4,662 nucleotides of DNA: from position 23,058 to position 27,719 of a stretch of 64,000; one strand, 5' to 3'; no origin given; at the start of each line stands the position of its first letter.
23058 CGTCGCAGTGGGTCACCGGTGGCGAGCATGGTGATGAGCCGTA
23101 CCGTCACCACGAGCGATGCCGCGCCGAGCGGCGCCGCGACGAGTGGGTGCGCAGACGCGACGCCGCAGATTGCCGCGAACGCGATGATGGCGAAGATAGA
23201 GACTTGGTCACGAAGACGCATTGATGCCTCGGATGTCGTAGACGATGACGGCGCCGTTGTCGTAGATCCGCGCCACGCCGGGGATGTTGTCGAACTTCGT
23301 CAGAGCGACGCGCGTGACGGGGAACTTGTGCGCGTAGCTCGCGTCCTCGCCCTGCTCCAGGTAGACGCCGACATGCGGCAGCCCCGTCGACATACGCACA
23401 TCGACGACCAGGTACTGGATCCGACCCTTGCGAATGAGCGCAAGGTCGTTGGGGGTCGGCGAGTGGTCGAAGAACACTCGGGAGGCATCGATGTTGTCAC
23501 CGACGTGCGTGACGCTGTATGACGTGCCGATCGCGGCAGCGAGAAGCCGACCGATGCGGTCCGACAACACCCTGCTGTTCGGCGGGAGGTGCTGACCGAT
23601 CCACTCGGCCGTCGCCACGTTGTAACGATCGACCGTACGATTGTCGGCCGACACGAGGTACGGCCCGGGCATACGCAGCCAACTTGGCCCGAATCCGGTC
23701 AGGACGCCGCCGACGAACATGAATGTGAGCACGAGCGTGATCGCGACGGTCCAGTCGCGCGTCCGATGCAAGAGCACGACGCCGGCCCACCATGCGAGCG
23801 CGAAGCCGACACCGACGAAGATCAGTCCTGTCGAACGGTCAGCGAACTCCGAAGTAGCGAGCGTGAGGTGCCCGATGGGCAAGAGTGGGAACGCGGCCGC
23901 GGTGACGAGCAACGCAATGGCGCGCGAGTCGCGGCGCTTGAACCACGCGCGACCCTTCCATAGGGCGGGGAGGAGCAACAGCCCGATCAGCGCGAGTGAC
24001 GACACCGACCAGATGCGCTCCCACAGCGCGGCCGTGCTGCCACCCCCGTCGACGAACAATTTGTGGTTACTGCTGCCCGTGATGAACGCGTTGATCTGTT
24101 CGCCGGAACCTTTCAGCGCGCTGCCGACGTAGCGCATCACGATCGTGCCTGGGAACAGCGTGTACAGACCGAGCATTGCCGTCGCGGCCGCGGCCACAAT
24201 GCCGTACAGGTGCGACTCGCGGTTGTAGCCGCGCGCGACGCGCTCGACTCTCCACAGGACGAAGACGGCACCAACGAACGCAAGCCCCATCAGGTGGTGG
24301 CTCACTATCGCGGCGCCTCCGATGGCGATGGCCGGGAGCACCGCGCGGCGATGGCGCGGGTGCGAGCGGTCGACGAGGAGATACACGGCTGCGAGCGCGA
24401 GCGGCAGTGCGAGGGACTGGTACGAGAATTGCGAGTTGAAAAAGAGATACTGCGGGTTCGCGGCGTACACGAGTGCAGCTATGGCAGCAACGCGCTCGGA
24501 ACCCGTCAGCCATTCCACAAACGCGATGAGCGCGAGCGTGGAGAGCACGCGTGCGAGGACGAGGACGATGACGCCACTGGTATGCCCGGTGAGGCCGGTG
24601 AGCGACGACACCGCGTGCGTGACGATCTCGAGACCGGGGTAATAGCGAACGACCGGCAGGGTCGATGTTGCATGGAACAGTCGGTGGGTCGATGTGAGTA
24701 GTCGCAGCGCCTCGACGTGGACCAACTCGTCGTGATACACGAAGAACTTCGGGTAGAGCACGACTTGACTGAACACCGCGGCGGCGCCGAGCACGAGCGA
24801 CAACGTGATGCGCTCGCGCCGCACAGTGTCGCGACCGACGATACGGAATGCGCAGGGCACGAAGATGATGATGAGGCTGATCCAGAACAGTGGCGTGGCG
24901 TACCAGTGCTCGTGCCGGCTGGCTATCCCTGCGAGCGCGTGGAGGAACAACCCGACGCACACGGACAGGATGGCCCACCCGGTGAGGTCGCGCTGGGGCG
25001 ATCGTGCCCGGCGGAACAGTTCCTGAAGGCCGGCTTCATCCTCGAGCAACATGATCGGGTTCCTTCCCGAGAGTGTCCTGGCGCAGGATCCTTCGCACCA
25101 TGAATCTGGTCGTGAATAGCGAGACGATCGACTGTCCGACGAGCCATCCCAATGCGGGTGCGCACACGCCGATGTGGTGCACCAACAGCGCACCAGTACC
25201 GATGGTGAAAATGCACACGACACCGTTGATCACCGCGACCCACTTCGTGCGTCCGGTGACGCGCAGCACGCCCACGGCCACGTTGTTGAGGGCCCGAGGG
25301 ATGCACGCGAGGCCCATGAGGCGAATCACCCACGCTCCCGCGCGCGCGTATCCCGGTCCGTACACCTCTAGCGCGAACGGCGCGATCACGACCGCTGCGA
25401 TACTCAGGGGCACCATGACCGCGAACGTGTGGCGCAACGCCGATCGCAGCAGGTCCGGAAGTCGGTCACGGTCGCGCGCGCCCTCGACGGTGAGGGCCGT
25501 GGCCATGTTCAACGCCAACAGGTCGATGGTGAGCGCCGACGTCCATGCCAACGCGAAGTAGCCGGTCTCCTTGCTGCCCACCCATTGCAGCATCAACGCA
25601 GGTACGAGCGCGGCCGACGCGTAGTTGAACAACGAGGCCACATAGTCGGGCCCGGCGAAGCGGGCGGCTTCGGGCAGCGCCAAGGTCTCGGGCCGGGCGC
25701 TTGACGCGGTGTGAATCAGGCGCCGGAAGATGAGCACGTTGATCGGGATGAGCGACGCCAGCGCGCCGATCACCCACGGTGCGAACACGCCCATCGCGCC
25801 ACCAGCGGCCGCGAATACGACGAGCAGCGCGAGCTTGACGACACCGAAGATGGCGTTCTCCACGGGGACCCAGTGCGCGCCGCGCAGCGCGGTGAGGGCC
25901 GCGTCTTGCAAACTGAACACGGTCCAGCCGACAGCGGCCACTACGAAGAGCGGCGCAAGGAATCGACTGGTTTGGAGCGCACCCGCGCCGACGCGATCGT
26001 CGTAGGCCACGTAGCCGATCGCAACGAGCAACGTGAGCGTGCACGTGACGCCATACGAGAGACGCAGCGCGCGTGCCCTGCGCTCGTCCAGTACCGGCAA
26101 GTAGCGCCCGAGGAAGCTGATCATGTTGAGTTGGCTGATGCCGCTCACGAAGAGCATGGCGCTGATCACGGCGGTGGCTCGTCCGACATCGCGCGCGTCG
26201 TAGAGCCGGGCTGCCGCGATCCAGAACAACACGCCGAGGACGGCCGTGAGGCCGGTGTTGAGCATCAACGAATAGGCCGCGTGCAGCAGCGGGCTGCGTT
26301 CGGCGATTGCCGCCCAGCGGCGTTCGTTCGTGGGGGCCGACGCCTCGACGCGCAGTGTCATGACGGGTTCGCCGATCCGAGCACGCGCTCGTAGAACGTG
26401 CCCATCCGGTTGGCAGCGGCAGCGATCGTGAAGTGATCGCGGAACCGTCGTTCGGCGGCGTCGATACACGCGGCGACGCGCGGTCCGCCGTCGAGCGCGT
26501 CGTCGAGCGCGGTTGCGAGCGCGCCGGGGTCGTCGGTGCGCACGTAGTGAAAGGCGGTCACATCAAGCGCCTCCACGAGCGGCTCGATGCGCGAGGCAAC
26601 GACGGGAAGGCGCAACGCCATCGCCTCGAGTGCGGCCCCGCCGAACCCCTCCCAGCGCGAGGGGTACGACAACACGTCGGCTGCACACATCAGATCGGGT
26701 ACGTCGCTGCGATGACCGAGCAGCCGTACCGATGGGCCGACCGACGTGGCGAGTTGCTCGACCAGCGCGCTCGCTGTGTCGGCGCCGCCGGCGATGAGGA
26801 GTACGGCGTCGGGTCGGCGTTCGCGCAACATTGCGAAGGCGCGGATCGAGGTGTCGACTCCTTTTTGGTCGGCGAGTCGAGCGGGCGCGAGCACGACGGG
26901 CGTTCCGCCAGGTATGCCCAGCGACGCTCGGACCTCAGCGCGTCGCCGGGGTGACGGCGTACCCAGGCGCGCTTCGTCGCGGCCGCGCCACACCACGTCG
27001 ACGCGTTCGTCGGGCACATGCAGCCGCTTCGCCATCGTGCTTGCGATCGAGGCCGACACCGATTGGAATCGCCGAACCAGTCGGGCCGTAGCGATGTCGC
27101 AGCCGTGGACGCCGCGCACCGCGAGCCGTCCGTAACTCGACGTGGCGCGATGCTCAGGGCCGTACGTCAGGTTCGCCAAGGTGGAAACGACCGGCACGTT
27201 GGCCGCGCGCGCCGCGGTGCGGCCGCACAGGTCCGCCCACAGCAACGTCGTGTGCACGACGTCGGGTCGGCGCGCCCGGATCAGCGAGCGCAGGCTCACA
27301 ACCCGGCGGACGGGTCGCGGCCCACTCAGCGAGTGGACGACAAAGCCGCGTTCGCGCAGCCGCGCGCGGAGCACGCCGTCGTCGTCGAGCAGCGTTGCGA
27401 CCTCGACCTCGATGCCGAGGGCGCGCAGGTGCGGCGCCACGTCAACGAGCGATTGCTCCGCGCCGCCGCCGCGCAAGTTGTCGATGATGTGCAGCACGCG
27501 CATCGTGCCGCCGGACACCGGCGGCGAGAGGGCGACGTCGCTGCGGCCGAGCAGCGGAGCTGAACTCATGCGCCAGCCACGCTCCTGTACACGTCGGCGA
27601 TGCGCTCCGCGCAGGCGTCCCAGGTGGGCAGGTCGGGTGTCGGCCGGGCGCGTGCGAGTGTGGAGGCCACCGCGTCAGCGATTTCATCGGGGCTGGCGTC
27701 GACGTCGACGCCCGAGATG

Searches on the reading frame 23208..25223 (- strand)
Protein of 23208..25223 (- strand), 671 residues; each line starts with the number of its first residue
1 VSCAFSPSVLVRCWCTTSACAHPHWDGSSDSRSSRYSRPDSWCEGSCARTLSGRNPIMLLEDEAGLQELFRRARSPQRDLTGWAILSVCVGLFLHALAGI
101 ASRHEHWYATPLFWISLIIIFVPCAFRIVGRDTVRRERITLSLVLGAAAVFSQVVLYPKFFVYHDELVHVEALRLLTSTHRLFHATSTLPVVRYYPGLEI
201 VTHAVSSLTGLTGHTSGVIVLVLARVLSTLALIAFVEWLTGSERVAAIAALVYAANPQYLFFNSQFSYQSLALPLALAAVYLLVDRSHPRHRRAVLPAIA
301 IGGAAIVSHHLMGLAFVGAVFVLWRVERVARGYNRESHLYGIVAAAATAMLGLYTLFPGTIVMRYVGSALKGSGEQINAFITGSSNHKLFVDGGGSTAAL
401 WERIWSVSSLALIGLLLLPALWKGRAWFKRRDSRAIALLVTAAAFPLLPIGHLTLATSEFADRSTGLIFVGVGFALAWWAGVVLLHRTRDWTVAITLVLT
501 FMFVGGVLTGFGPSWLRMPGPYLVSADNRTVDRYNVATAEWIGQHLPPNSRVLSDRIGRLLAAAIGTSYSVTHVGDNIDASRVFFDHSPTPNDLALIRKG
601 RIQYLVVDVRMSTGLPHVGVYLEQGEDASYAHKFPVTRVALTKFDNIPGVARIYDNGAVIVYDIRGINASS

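Call 32: search_protein_families(library=pfam, proteins=[window:23208-25223:-])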
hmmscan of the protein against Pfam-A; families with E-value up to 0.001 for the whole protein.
window:23208-25223:- (671 aa): 1 family
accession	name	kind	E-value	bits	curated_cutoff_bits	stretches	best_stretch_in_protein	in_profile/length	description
PF13231.12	PMT_2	-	1.9e-05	25.4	26.1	1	204-348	12-151/160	Dolichyl-phosphate-mannose-protein mannosyltransferase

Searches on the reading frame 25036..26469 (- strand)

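Call 32: search_protein_families(library=pfam, proteins=[window:25036-26469:-])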
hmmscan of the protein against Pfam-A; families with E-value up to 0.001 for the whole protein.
window:25036-26469:- (477 aa): 1 family
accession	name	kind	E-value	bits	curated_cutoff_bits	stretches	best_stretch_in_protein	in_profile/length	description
PF01554.23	MatE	-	2.9e-07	30.7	24.9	1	281-423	7-156/161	MatE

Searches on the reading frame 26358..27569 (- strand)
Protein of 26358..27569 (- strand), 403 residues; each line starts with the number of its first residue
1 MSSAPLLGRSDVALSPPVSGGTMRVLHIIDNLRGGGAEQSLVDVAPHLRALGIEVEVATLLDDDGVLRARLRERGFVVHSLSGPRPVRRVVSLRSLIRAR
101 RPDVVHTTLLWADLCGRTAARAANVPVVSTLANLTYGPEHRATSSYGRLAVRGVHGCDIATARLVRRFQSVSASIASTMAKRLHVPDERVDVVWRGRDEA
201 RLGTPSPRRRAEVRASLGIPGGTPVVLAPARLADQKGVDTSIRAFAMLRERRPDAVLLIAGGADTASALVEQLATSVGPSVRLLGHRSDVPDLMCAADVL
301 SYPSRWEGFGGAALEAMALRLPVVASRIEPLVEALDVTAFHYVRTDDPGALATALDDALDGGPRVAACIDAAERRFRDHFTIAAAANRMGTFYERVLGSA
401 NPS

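Call 32: search_protein_families(library=pfam, proteins=[window:26358-27569:-])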
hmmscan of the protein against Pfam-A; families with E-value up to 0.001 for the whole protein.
window:26358-27569:- (403 aa): 5 families
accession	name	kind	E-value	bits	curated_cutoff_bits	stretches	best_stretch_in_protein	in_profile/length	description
PF00534.26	Glycos_transf_1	-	3.7e-29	101.9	26.4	1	211-374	3-171/172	Glycosyl transferases group 1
PF13692.12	Glyco_trans_1_4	-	4.6e-27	95.5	27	1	224-359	2-140/142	Glycosyl transferases group 1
PF13439.12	Glyco_transf_4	-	1.6e-19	71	28.5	1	35-201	2-170/170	Glycosyltransferase Family 4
PF20706.3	GT4-conflict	-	2.5e-13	50.2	26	1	216-338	193-323/385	Family 4 Glycosyltransferase in conflict systems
PF13579.12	Glyco_trans_4_4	-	2.7e-13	51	29.7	1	35-193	1-155/158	Glycosyl transferase 4-like domain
